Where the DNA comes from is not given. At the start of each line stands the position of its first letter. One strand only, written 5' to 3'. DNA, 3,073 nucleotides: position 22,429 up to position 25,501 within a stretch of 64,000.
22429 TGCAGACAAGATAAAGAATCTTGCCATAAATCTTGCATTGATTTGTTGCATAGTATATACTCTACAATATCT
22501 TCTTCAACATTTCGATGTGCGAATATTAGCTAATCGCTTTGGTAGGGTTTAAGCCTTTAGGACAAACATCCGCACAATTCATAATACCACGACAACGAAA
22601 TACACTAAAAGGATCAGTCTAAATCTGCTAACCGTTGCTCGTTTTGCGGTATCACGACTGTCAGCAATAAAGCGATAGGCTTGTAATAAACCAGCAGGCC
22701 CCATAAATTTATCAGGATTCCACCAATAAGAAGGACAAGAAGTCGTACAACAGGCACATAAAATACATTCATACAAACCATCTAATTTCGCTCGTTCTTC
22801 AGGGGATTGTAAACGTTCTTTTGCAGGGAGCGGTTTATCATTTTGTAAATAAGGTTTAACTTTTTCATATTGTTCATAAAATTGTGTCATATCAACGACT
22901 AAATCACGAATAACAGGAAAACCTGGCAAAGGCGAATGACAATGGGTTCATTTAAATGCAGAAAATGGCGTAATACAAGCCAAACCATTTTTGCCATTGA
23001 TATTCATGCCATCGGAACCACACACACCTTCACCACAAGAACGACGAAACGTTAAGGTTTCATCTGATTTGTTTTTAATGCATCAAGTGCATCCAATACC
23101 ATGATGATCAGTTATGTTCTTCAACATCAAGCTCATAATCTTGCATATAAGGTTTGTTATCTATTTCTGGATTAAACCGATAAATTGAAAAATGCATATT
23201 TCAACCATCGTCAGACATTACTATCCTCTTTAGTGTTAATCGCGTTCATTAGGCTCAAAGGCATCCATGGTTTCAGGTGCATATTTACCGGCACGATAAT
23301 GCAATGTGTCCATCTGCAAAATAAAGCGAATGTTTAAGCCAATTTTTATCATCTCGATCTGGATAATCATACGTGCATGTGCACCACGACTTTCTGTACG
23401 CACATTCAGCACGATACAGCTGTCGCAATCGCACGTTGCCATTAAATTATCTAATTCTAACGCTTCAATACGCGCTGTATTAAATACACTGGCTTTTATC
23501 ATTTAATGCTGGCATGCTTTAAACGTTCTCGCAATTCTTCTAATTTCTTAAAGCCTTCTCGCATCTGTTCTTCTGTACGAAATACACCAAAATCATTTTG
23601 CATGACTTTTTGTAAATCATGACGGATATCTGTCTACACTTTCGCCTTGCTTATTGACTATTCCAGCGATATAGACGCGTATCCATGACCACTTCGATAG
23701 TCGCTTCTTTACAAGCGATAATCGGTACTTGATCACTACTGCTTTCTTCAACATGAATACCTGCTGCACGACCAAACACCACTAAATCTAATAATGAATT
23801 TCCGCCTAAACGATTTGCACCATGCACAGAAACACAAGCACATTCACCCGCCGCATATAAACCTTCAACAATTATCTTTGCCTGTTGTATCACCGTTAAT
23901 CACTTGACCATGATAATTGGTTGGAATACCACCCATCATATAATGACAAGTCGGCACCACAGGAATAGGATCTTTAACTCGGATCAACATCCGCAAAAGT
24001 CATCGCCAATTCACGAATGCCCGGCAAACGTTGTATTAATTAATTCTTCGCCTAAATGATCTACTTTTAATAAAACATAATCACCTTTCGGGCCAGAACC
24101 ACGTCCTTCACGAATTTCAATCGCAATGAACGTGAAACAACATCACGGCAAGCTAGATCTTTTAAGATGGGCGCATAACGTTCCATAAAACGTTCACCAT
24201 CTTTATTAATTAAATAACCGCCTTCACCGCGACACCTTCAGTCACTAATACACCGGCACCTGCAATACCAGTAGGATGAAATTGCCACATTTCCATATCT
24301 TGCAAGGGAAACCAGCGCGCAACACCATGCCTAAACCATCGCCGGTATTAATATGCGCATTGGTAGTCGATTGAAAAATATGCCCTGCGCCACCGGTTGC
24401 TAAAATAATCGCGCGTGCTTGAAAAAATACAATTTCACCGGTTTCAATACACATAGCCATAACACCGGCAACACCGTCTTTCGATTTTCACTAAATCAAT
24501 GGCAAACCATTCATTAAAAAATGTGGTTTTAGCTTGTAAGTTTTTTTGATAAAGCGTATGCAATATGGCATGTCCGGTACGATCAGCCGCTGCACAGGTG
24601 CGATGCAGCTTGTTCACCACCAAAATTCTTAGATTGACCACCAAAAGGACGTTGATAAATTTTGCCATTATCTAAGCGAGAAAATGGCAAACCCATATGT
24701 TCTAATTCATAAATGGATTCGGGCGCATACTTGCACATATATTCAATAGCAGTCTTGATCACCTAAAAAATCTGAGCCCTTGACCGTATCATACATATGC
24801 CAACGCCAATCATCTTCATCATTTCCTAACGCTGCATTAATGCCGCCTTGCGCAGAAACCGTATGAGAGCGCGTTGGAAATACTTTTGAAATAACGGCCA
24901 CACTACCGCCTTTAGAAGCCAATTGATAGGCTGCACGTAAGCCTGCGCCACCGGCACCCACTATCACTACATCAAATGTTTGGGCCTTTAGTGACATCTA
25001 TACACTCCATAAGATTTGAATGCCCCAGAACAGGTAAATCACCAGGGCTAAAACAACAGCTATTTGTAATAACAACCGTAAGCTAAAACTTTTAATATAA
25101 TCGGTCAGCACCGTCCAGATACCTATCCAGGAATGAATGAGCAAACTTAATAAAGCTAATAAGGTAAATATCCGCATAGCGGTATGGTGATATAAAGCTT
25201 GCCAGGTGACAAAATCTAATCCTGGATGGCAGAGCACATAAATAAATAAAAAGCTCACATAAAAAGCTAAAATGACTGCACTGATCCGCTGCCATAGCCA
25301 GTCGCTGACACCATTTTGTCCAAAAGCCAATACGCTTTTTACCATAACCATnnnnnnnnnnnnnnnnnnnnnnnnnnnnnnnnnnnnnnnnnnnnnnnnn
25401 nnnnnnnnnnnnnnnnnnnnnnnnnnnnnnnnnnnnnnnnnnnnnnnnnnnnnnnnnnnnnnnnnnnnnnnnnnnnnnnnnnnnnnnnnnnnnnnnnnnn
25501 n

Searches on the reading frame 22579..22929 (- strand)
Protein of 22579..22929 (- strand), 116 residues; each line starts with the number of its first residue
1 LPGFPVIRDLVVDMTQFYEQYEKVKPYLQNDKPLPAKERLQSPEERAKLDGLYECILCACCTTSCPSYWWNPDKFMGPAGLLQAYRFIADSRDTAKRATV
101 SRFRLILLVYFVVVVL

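Call 70: search_protein_families(library=pfam, proteins=[window:22579-22929:-], max_evalue=0.001)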
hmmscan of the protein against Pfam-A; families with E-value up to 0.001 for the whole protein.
window:22579-22929:- (116 aa): 2 families
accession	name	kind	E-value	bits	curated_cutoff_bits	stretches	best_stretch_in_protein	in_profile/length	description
PF13534.11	Fer4_17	-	7.9e-06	26.8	22.2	1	54-89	1-32/61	4Fe-4S dicluster domain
PF13183.11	Fer4_8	-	0.00016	22.6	27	1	49-67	48-66/68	4Fe-4S dicluster domain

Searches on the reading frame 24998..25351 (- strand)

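Call 70: search_protein_families(library=pfam, proteins=[window:24998-25351:-], max_evalue=0.001)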
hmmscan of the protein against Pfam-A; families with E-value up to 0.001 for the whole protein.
window:24998-25351:- (117 aa): 1 family
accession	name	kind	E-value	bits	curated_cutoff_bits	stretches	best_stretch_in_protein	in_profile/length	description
PF01127.27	Sdh_cyt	-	2e-08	34.8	25.8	1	13-106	18-121/122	Succinate dehydrogenase/Fumarate reductase transmembrane subunit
